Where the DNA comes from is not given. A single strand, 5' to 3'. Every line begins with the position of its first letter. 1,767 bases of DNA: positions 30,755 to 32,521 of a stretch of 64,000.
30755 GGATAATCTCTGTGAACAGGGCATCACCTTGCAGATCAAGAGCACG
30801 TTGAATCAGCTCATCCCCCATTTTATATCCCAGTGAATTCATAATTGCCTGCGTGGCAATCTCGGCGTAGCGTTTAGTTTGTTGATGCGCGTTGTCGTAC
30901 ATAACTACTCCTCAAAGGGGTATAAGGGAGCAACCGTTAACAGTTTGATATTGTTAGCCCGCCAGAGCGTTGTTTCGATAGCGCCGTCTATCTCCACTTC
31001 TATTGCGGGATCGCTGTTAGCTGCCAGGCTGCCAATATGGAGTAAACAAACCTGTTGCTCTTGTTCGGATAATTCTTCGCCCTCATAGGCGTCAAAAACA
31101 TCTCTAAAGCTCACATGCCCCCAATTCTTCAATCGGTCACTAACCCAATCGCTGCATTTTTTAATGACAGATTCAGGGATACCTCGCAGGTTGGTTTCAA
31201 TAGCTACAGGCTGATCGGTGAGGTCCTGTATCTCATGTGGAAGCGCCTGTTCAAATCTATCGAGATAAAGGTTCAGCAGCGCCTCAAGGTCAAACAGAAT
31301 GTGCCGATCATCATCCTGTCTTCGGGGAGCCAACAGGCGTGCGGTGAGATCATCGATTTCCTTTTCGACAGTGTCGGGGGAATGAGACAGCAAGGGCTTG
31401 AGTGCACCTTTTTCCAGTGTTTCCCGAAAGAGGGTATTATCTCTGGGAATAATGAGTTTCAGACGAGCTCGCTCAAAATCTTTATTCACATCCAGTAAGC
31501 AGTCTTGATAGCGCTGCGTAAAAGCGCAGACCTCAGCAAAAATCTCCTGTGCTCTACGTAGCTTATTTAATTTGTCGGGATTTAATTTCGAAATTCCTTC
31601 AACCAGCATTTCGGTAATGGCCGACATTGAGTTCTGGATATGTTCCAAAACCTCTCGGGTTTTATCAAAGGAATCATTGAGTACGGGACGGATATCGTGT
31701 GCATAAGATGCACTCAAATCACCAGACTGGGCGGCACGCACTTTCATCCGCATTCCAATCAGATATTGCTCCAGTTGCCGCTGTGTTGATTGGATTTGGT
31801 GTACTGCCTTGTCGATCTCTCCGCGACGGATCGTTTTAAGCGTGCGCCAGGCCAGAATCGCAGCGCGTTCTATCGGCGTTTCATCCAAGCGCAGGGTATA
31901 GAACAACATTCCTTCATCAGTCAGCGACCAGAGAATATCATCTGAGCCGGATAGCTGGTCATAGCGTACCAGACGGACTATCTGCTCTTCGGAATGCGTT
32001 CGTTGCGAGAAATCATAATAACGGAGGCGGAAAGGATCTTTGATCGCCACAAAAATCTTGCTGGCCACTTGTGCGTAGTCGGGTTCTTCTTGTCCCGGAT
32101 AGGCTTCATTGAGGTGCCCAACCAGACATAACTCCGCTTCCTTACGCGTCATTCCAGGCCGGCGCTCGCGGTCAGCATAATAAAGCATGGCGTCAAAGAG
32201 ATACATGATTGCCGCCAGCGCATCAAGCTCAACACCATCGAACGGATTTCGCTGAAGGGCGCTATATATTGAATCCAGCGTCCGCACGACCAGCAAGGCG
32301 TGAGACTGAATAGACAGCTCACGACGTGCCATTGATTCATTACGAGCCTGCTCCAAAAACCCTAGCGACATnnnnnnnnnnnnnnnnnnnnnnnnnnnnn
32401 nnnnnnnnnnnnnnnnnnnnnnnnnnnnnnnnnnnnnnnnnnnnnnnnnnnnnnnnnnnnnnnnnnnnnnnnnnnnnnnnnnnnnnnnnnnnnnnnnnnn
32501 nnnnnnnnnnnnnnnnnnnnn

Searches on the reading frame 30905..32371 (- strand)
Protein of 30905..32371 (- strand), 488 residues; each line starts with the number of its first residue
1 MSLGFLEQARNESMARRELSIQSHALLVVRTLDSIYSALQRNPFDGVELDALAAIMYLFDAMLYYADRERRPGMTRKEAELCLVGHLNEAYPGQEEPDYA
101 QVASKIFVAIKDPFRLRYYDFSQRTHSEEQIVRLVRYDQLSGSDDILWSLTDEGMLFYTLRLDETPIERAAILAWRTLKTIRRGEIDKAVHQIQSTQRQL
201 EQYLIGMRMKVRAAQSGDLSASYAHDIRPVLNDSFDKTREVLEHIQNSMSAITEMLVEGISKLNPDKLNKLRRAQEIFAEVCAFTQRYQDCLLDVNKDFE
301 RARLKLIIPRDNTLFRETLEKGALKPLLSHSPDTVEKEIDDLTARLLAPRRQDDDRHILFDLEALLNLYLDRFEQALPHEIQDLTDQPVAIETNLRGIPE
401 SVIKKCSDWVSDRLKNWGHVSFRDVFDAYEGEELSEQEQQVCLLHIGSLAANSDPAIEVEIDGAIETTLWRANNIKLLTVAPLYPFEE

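Call 5: search_protein_families(library=pfam, proteins=[window:30905-32371:-])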
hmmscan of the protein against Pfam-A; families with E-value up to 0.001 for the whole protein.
window:30905-32371:- (488 aa): 0 families

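Call 7: search_protein_families(library=padloc, proteins=[window:30905-32371:-])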
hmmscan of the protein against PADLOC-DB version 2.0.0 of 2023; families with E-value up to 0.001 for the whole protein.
window:30905-32371:- (488 aa): 2 families
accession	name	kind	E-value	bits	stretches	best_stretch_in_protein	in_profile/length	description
PDLC00564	JetA3|JetA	-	0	1130.4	1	1-488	1-488/488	Unknown function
PDLC00569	JetA3|JetA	-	5.3e-07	26.7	1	114-445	117-435/477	Unknown function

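Call 66: find_homologous_proteins(query=window:30905-32368:-, max_evalue=1e-20)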
Query window:30905-32368:- (487 aa): 28 proteins with E <= 1e-20 among 8000 candidates.
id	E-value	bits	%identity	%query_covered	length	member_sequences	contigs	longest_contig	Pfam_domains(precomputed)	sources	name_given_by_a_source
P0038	0.0e+0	1024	95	100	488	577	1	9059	-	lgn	-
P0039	0.0e+0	1022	96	99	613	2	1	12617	-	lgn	-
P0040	6.7e-284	960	90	100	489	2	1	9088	-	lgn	-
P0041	9.9e-281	950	89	100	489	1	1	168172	-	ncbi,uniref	ncbi:hypothetical protein [Brenneria goodwinii]|uniref:hypothetical protein n=1 Tax=Brenneria goodwi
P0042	3.4e-275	931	88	100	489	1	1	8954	-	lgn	-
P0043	3.5e-274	928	86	100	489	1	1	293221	-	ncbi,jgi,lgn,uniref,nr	ncbi:hypothetical protein [Pseudescherichia sp.]|uniref:hypothetical protein n=1 Tax=Pseudescherichi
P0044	1.4e-272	923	86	100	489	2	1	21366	-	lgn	-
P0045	3.1e-269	912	84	100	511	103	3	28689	-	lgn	-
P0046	6.9e-255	864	81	100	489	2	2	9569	-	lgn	-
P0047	2.6e-253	859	81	100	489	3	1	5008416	-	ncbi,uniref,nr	ncbi:hypothetical protein BJK05_07010 [Pectobacterium polaris]|uniref:hypothetical protein n=1 Tax=P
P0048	3.5e-253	859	81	100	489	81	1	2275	-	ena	-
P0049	2.6e-251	853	80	100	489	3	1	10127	-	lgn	-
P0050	2.9e-251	853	80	100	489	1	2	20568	-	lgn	-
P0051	5.3e-250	848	80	100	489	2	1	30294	-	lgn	-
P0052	4.1e-249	845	80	100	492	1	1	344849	-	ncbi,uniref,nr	ncbi:hypothetical protein [Oceanimonas marisflavi]|uniref:hypothetical protein n=1 Tax=Oceanimonas m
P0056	4.2e-243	826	77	99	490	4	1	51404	-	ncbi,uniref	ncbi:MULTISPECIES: hypothetical protein [Enterobacterales]|uniref:hypothetical protein n=1 Tax=Enter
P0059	1.9e-232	790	75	100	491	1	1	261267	-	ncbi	ncbi:hypothetical protein ACU8V3_11350 [Cobetia marina]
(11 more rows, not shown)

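Call 67: find_encoding_contigs(protein=P0047, flank=2500, max_places=1)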
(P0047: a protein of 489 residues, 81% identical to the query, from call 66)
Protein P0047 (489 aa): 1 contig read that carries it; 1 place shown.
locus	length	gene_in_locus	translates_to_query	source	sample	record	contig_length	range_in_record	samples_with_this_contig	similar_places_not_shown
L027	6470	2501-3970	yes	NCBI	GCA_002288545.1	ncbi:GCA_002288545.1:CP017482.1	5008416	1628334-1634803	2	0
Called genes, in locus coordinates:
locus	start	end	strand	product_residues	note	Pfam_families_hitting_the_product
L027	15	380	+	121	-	PF11284:DUF3085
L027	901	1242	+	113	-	-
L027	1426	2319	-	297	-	PF26109:WHD_BrxR, PF13280:WYL (weak), PF26107:BrxR_CTD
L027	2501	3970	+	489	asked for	-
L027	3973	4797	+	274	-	-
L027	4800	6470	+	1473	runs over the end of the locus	-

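Call 68: find_encoding_contigs(protein=P0056, flank=2500, max_places=1)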
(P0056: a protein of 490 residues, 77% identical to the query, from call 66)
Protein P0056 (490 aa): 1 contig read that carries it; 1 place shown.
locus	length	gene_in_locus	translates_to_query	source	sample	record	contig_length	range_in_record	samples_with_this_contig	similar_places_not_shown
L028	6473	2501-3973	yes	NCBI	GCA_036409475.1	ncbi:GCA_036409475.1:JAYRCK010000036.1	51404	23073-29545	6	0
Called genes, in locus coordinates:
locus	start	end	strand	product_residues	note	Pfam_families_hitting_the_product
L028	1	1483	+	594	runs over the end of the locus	PF05947:T6SS_TssF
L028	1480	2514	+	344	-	PF06996:T6SS_TssG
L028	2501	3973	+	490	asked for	-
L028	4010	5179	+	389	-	PF00872:Transposase_mut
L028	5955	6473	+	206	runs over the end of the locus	-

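Call 69: find_encoding_contigs(protein=P0059, flank=2500, max_places=1)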
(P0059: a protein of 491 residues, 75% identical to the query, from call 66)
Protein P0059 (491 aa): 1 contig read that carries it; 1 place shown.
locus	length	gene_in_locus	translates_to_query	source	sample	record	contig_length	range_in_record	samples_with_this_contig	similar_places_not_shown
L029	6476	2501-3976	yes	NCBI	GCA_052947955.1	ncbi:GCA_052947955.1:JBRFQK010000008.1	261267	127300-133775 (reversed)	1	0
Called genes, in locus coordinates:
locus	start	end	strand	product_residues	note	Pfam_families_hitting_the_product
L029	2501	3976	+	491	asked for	-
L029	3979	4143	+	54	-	-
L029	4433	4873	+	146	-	-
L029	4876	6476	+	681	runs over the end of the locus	-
